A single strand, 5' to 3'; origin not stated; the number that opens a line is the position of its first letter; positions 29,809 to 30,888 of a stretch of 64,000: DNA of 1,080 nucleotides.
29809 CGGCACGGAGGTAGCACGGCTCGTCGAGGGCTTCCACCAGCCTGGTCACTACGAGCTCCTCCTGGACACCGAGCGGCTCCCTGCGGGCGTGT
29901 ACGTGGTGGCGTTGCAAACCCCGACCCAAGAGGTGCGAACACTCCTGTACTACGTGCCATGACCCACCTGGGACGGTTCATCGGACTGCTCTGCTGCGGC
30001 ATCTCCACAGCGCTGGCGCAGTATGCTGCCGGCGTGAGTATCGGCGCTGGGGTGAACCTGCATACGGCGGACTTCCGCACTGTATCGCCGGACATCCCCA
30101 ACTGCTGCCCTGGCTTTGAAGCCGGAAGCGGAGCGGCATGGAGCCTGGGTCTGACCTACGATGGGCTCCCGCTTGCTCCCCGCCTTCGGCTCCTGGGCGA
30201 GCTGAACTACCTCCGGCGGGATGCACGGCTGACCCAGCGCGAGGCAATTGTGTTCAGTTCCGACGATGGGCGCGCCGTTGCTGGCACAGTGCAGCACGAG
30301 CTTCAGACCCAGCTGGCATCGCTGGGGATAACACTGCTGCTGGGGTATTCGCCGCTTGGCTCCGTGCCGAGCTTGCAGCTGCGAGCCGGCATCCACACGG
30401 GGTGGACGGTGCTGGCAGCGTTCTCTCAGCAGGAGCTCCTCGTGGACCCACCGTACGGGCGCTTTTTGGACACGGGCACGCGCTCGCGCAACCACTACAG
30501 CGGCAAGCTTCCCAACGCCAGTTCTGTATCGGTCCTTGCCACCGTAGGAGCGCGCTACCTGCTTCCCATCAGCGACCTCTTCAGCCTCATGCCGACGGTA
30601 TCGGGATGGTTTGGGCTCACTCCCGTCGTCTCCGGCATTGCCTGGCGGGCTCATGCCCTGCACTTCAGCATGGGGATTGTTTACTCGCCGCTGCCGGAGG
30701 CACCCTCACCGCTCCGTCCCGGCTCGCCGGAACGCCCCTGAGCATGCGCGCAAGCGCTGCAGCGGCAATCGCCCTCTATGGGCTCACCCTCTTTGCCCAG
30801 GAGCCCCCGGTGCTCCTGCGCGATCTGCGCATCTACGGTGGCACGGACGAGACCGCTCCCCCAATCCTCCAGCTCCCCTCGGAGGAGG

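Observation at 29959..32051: PorT-like small outer-membrane beta-barrel and an unassignable exported protein, translationally coupled to the T9SS cargo gene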

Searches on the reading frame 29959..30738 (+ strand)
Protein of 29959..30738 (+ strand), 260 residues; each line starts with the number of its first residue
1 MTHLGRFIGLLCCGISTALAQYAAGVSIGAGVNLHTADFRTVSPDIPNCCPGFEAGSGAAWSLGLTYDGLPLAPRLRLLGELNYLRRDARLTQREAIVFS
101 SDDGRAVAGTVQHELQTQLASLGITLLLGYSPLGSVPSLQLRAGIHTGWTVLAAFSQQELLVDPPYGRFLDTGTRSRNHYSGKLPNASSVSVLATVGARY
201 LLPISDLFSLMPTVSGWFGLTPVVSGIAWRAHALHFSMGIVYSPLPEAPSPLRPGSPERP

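Call 3: search_protein_families(library=pfam, proteins=[window:29959-30738:+], max_evalue=1)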
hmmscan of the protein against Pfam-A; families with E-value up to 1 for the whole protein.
window:29959-30738:+ (260 aa): 1 family
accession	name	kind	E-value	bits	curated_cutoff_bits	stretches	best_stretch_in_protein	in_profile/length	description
PF08054.16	Leu_leader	-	0.12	12.5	25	1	1-11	1-11/28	Leucine operon leader peptide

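Call 4: search_protein_families(library=ncbifam, proteins=[window:29959-30738:+], max_evalue=1)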
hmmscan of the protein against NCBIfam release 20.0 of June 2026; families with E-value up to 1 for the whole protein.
window:29959-30738:+ (260 aa): 1 family
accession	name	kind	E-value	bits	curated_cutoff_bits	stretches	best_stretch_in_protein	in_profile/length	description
NF007397.0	PRK09925.1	equivalog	0.042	13.6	59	1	1-11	1-11/28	leu operon leader peptide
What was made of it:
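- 29959..30741 (+): Small outer-membrane beta-barrel, 260 aa. It has a signal peptide (...STALA|QY), a barrel probably of 8 strands, and a Pro-rich C-terminal tail (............). In most relatives that tail is the linker to two OmpA domains; here the OmpA domains are absent. No Pfam or NCBIfam match for the window protein itself (calls 3, 4).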

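Call 5: find_homologous_proteins(query=window:29959-30738:+, max_evalue=0.001)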
Query window:29959-30738:+ (260 aa): 5 proteins with E <= 0.001 among 3526 candidates.
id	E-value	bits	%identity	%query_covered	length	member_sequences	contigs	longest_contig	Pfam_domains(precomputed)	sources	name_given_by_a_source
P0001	4.0e-81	291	53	95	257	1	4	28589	-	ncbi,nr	ncbi:MAG: hypothetical protein NZ473_03590 [Candidatus Kapabacteria bacterium]|nr:hypothetical prote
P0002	1.5e-76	276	52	91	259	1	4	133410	-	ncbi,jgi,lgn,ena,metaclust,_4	jgi:hypothetical protein|metaclust:\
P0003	1.9e-71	259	50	91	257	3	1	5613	-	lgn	-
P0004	3.3e-68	248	47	99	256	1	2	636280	-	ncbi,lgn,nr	ncbi:MAG: hypothetical protein NZ960_00465 [Candidatus Kapabacteria bacterium]|nr:hypothetical prote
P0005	2.5e-64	236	47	95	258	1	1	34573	-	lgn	-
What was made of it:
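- Tried and rejected: With the barrel alone it found only 5 proteins and missed the window's own cluster (call 5).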

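Call 8: find_encoding_contigs(protein=P0002, flank=10000, max_places=3)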
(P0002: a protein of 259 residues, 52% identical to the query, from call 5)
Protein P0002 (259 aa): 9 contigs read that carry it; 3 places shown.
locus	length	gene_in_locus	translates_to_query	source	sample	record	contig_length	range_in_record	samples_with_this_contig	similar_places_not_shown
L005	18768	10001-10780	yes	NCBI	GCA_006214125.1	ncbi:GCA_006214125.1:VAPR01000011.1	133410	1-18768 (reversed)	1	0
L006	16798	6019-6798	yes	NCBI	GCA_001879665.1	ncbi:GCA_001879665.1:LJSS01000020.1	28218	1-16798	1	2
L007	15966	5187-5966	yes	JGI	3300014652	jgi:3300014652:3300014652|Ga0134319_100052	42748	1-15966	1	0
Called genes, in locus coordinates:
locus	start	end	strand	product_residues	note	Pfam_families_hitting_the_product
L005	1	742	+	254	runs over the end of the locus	PF06888:Put_Phosphatase (weak), PF12710:HAD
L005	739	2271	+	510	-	PF00512:HisKA (weak), PF13581:HATPase_c_2 (weak), PF02518:HATPase_c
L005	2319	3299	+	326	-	PF13480:Acetyltransf_6, PF02388:FemAB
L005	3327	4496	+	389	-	PF00534:Glycos_transf_1, PF13692:Glyco_trans_1_4, PF13524:Glyco_trans_1_2 (weak)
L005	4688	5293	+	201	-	PF00892:EamA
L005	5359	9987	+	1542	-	PF25778:DUF7948, PF06739:SBBP (faint), PF13895:Ig_2 (faint), PF18911:PKD_4 (faint), PF19081:Ig_7 (faint), PF13927:Ig_3 (faint)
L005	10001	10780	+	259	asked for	-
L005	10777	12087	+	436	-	-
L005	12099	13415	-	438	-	PF00460:Flg_bb_rod, PF22692:LlgE_F_G_D1, PF07559:FlgE_D2, PF06429:Flg_bbr_C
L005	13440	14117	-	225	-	PF03963:FlgD, PF13861:FLgD_tudor (weak), PF13860:FlgD_ig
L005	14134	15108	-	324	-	PF02120:Flg_hook (weak)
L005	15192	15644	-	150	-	-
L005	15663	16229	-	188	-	-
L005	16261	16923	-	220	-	PF07920:DUF1684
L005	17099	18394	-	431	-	PF02403:Seryl_tRNA_N, PF00587:tRNA-synt_2b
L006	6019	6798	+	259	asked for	-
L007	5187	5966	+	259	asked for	-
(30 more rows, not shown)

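Call 13: find_encoding_contigs(protein=P0004, flank=10000, max_places=2)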
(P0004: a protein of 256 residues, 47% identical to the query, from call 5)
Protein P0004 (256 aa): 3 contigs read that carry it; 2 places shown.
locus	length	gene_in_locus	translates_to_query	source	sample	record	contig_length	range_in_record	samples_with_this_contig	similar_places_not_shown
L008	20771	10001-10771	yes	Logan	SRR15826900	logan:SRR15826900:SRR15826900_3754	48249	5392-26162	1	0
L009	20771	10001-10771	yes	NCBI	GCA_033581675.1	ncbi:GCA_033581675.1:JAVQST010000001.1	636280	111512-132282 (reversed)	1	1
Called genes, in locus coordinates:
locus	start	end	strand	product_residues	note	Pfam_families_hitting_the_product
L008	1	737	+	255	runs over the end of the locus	PF06888:Put_Phosphatase, PF12710:HAD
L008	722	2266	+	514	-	PF00512:HisKA (weak), PF02518:HATPase_c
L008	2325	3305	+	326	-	PF13480:Acetyltransf_6, PF02388:FemAB (weak)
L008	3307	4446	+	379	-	PF13579:Glyco_trans_4_4, PF00534:Glycos_transf_1, PF13692:Glyco_trans_1_4, PF13524:Glyco_trans_1_2 (weak)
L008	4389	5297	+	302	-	PF00892:EamA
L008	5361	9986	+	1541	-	PF25778:DUF7948, PF06739:SBBP (faint), PF19081:Ig_7 (faint), PF06832:BiPBP_C (faint), PF13895:Ig_2 (faint), PF18911:PKD_4 (faint), PF19408:PKD_6 (faint), PF13927:Ig_3 (faint)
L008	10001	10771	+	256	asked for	-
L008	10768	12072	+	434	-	-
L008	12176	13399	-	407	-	PF00460:Flg_bb_rod, PF22692:LlgE_F_G_D1, PF07559:FlgE_D2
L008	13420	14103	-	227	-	PF03963:FlgD, PF13860:FlgD_ig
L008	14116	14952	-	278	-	-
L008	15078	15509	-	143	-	-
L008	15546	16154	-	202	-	-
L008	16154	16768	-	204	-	PF07920:DUF1684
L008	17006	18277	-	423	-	PF02403:Seryl_tRNA_N, PF00587:tRNA-synt_2b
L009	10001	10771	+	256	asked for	-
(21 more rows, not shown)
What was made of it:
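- Checked: In sister genomes the tight junction shifts: the cargo-barrel gap is 13-14 nt and barrel and plug overlap by 4 nt (calls 8, 13).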

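Call 18: predict_structure(alignment_id=A1)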
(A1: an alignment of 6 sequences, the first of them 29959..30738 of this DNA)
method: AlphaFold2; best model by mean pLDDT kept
length: 260 residues; sequences in the alignment: 6
mean_pLDDT: 81.4   pTM: 0.73
mean pLDDT of the five models: 81.4, 78.5, 74.3, 71.5, 70.1
residues with pLDDT >= 90: 102; 70-90: 105; 50-70: 31; < 50: 22
segments of 3 or more residues with pLDDT < 50: 15-20, 247-260
pLDDT, mean of each block of 10 residues (from residue 1): 54 47 81 84 66 86 87 86 94 87 83 93 95 77 95 93 82 86 90 93 86 91 84 90 60 44
secondary structure, 60 per line:
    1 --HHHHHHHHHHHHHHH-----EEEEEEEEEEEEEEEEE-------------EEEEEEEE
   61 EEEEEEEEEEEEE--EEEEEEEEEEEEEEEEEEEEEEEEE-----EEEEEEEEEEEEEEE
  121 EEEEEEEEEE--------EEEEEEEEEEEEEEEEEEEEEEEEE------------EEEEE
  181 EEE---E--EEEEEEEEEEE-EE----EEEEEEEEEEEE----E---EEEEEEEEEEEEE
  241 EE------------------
elements in order: H3-17 E23-39 E53-73 E76-100 E106-130 E139-163 E176-183 E190-200 E208-219 E228-242

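Call 21: search_protein_representatives(alignment_id=A1)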
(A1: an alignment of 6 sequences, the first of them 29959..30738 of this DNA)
Query: 6 sequences, 258 profile positions. Proteins with E-value up to 0.001 (for the whole library): 1384; up to 1e-10: 942; up to 1e-30: 43. The best 150 are listed.
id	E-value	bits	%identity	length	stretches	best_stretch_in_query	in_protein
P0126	1.3e-112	391.8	-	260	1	7-256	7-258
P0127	9.0e-41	156.4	-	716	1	8-246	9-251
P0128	6.8e-39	150.3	-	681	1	24-245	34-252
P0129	3.7e-36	141.3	-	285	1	19-255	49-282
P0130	4.5e-36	141.0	-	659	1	23-254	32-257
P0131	6.3e-36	140.5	-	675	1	24-250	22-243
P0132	1.2e-35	139.7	-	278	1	20-244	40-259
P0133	1.8e-35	139.1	-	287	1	25-248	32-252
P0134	2.3e-35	138.7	-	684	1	11-254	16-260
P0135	3.4e-35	138.1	-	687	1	23-254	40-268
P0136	3.4e-35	138.1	-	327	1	22-246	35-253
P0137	4.1e-34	134.6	-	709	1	22-245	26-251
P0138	5.1e-34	134.3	-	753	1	17-254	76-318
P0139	7.9e-34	133.7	-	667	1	4-246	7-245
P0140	1.4e-33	132.9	-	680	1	24-246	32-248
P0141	2.5e-33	132.0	-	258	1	13-244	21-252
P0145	7.7e-33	130.4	-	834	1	24-247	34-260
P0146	7.8e-33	130.4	-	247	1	4-241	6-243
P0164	1.4e-31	126.3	-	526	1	16-245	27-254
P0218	1.4e-28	116.4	-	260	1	23-244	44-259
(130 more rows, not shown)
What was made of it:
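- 1384 relatives (call 21).
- Tried and rejected: The exhaustive profile search was needed (call 21).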

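Call 22: search_protein_families(library=pfam, proteins=[P0127, P0128, P0130, P0131, P0138, P0145, P0129, P0132, P0164, P0126], max_evalue=0.01)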
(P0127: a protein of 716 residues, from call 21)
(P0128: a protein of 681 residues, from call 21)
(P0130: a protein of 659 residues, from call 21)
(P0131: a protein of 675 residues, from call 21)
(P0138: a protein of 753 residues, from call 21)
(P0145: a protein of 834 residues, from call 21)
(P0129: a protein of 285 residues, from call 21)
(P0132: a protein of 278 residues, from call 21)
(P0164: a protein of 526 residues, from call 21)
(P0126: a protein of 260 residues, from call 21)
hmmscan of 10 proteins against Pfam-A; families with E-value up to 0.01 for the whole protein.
P0127 (716 aa): 1 family
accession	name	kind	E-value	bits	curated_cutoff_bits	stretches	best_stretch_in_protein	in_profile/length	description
PF00691.25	OmpA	-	1.2e-17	64.5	27.2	2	414-485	28-98/98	OmpA family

P0128 (681 aa): 1 family
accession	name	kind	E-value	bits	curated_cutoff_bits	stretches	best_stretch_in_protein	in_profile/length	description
PF00691.25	OmpA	-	5.2e-16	59.2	27.2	2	582-658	1-86/98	OmpA family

P0130 (659 aa): 2 families
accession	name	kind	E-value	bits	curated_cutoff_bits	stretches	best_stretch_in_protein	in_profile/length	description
PF00691.25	OmpA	-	2.7e-18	66.6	27.2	2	574-647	16-98/98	OmpA family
PF13568.12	OMP_b-brl_2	-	0.0035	17.9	27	0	122-227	84-173/175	Outer membrane protein beta-barrel domain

P0131 (675 aa): 2 families
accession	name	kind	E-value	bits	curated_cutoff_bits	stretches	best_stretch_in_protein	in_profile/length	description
PF00691.25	OmpA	-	5.3e-24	84.9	27.2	2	575-659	1-94/98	OmpA family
PF13568.12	OMP_b-brl_2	-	2.6e-09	37.8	27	1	50-217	33-172/175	Outer membrane protein beta-barrel domain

P0138 (753 aa): 2 families
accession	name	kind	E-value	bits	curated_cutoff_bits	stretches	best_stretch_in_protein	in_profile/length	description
PF00691.25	OmpA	-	3.9e-17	62.8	27.2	2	652-713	1-66/98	OmpA family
PF13568.12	OMP_b-brl_2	-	9.7e-05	22.9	27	1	115-288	37-173/175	Outer membrane protein beta-barrel domain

P0145 (834 aa): 2 families
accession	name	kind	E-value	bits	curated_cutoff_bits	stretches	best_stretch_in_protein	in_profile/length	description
PF00691.25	OmpA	-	7.3e-13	49.1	27.2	1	524-588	20-86/98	OmpA family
PF13568.12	OMP_b-brl_2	-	0.00084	19.9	27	1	63-237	34-173/175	Outer membrane protein beta-barrel domain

P0129 (285 aa): 0 families

P0132 (278 aa): 1 family
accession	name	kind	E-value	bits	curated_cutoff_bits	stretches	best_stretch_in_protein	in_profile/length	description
PF13568.12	OMP_b-brl_2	-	3.5e-07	30.9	27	1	43-239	11-173/175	Outer membrane protein beta-barrel domain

P0164 (526 aa): 0 families

P0126 (260 aa): 0 families
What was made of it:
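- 29959..30741 (+): 1384 relatives, most of them barrel plus two OmpA_C domains (calls 21, 22).
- The six long forms tested all carry OmpA_C, five of them as two stretches (call 22).
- Tried and rejected: Pfam showed instead a barrel plus two OmpA_C domains, so I rejected this (calls 21, 22).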

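Call 25: fold_search(model_id=the predicted structure, library=pdb)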
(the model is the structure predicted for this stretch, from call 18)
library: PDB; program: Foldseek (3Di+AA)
matches with E <= 10: 895; with E <= 0.001: 46
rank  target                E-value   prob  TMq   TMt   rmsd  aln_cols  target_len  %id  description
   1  9a34_MODEL_1_A        2.1e-07  1.00  0.36  0.32   9.8       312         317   12  Model of E. coli OmpT by in-cell photo-crosslinking MS and deep learning (released 2023-02-24)
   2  7xw0_A                4.1e-07  1.00  0.36  0.36   8.3       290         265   10  Crystal structure of pOmpT (released 2023-05-31)
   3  1i78_A                4.6e-07  1.00  0.35  0.32   9.9       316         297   10  CRYSTAL STRUCTURE OF OUTER MEMBRANE PROTEASE OMPT FROM ESCHERICHIA COLI (released 2001-10-03)
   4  9fzc_A                9.5e-07  1.00  0.34  0.46   8.8       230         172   14  Structure of OmpA-short in complex with nanobody Nb01 (released 2024-07-17)
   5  7xw0_B                1.2e-06  1.00  0.38  0.38   8.1       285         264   10  Crystal structure of pOmpT (released 2023-05-31)
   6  1uyn                  1.4e-06  1.00  0.26  0.25  21.8       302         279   12  Translocator domain of autotransporter NalP from Neisseria meningitidis (released 2004-03-18)
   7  9nh1_B                1.7e-06  1.00  0.26  0.26  21.3       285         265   10  In situ cryo-EM structure of porin I of the Legionella Dot/Icm T4SS machine (released 2025-09-17)
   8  3qrc_B                1.8e-06  1.00  0.31  0.46   8.1       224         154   11  The crystal structure of Ail, the attachment invasion locus protein of Yersinia pestis, in complex with the heparin an (released 2011-11-23)
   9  3qrc_A                2.6e-06  1.00  0.31  0.46   8.2       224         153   10  The crystal structure of Ail, the attachment invasion locus protein of Yersinia pestis, in complex with the heparin an (released 2011-11-23)
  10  9nh2_A                6.6e-06  1.00  0.42  0.47   7.3       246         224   12  In situ cryo-EM structure of porin III of the Legionella Dot/Icm T4SS machine (released 2025-09-17)
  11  9nh1_C                7.3e-06  1.00  0.33  0.34  11.4       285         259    9  In situ cryo-EM structure of porin I of the Legionella Dot/Icm T4SS machine (released 2025-09-17)
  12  9fzd_A                8.1e-06  1.00  0.40  0.54   7.2       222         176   15  Structure of OmpA-long in complex with nanobody Nb39 (released 2024-07-17)
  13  9nh1_A                8.1e-06  1.00  0.31  0.31  22.8       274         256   11  In situ cryo-EM structure of porin I of the Legionella Dot/Icm T4SS machine (released 2025-09-17)
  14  3qra                  8.5e-06  1.00  0.32  0.47   9.1       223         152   10  The crystal structure of Ail, the attachment invasion locus protein of Yersinia pestis (released 2011-11-23)
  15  2x55                  1.8e-05  1.00  0.38  0.37   8.2       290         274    7  Yersinia Pestis Plasminogen Activator Pla (Native) (released 2010-07-28)
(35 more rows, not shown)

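Call 32: list_cluster_members(proteins=[P0127, P0128, P0131, P0134, P0129, P0132, P0133, P0141, P0146, P0126])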
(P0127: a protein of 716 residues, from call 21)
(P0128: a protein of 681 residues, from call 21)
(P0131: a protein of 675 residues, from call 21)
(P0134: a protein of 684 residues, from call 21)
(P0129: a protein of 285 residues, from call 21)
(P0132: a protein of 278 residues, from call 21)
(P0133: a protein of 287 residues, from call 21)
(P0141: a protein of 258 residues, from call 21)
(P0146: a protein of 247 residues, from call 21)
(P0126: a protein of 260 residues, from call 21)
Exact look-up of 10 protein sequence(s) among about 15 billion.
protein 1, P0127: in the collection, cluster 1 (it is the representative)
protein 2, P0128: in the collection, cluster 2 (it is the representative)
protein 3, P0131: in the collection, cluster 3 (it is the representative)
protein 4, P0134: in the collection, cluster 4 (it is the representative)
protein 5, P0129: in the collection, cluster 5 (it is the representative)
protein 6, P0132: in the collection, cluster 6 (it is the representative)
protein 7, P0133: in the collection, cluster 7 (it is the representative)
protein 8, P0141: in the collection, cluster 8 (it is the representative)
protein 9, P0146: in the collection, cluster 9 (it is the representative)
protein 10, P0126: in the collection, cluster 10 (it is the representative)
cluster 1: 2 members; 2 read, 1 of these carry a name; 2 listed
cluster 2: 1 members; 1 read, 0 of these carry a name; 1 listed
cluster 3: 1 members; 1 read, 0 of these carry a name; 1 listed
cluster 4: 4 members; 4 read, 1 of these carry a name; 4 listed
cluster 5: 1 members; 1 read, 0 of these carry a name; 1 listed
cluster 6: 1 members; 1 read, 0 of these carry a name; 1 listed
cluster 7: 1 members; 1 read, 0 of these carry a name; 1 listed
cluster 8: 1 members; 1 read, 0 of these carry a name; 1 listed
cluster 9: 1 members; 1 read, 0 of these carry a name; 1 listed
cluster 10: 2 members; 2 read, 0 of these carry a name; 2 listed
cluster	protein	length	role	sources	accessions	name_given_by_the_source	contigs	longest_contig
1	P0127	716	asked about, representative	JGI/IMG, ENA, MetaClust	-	\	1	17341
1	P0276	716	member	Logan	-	-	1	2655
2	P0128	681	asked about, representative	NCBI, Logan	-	-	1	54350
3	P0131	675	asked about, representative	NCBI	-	-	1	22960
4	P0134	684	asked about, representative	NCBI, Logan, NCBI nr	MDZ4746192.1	MAG: OmpA family protein [bacterium] | OmpA family protein [bacterium]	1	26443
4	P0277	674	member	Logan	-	-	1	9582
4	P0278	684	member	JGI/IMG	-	-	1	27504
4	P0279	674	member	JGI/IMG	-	-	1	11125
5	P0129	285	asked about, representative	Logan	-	-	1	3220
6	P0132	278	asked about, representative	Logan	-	-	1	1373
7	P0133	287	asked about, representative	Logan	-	-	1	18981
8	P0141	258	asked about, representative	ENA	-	-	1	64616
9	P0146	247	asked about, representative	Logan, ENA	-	-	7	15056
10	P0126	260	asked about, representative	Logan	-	-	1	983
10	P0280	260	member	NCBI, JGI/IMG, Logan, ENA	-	-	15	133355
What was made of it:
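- The closest relatives are OmpA-family proteins with two OmpA_C domains (call 22), named 'OmpA family protein' where named at all (call 32).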

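Call 33: find_encoding_contigs(protein=P0141, flank=6000, max_places=2)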
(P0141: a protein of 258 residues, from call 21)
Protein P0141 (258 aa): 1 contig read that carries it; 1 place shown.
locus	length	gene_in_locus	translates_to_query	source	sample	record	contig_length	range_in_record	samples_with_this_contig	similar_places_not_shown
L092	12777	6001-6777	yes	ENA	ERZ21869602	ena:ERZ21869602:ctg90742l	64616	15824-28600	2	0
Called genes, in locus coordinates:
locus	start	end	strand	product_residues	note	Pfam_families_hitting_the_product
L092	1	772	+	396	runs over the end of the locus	PF07396:Porin_O_P (weak)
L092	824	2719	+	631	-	PF08439:Peptidase_M3_N, PF01432:Peptidase_M3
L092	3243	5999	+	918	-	PF19408:PKD_6 (faint), PF18962:Por_Secre_tail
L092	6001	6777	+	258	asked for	PF13568:OMP_b-brl_2 (weak)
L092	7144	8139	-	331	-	PF07949:YbbR (faint)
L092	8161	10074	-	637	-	PF01807:Zn_ribbon_DnaG, PF08275:DNAG_N, PF01751:Toprim, PF13155:Toprim_2, PF13362:Toprim_3, PF13662:Toprim_4, PF10410:DnaB_bind (weak)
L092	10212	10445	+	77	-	-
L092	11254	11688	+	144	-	-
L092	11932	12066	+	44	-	-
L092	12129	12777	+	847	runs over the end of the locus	PF01411:tRNA-synt_2c, PF07973:tRNA_SAD, PF02272:DHHA1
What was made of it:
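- L092 has a cargo with PKD_6 and Por_Secre_tail that ends 1 nt before a stand-alone barrel (call 33).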

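Call 40: find_related_loci(query=A4, collection=metagenome_contigs, flank=6000)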
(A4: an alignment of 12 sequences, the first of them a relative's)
Query A4 (258 aa) in metagenome_contigs; peptide patterns used: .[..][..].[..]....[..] (x = any residue, [..] = any of these).
197 stretches matched a pattern; 171 encode a relative of the query (tblastn E <= 1e-3); the best 80 are kept; 80 distinct loci.
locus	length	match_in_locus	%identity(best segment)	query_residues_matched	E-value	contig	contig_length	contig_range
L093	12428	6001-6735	42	13-257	9e-68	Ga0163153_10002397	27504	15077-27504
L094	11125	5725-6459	42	13-257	4e-67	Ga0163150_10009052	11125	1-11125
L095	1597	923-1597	43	27-251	1e-63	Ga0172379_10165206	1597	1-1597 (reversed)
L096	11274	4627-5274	40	31-251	4e-59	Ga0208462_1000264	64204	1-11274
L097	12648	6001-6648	40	31-251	4e-59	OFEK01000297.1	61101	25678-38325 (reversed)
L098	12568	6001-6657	41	28-251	1e-56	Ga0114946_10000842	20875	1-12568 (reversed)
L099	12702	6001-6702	41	19-252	9e-57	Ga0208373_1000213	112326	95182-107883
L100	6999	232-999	40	4-257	3e-55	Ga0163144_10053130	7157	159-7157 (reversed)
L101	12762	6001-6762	36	2-252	4e-55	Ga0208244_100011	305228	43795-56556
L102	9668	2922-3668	39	3-251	2e-54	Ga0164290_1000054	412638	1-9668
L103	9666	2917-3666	39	4-252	3e-54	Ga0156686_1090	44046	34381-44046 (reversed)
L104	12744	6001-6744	37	4-252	2e-53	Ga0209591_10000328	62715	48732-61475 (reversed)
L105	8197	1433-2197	36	4-252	2e-53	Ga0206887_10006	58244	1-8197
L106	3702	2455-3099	40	32-252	2e-52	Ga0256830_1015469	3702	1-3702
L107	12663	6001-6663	39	30-255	2e-52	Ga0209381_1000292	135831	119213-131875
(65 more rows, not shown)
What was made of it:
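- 30094..30117 (+): Family signature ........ (aa 46-53) with an invariant Cys-Cys pair. It lies in the loop between strands 1 and 2, which I infer to be extracellular loop 1. The pattern P[GN][VI]P[NS]CCPx[FY] alone retrieved 171 relatives from metagenomes (call 40).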

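Call 46: search_protein_families(library=ncbifam, alignment_id=A3, max_evalue=1)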
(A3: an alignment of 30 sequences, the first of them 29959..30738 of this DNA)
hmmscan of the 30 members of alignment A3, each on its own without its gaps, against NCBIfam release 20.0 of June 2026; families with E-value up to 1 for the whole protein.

A. member 1, window:29959-30738:+ (260 aa): 1 family
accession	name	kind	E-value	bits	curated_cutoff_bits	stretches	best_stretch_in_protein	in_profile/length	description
NF007397.0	PRK09925.1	equivalog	0.042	13.6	59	1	1-11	1-11/28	leu operon leader peptide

B. families by the number of members that match (of 30 scanned): 5 families
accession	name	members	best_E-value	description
NF049866.1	outer_TDE1717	7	1.6e-05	TDE1717 family outer membrane beta-barrel protein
NF007397.0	PRK09925.1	1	0.042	leu operon leader peptide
NF037998.2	RND_1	1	0.12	protein translocase SecDF, variant type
NF004852.0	PRK06203.1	1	0.15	3-dehydroquinate synthase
NF003205.0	PRK04171.1-5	1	0.18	ribosome biogenesis protein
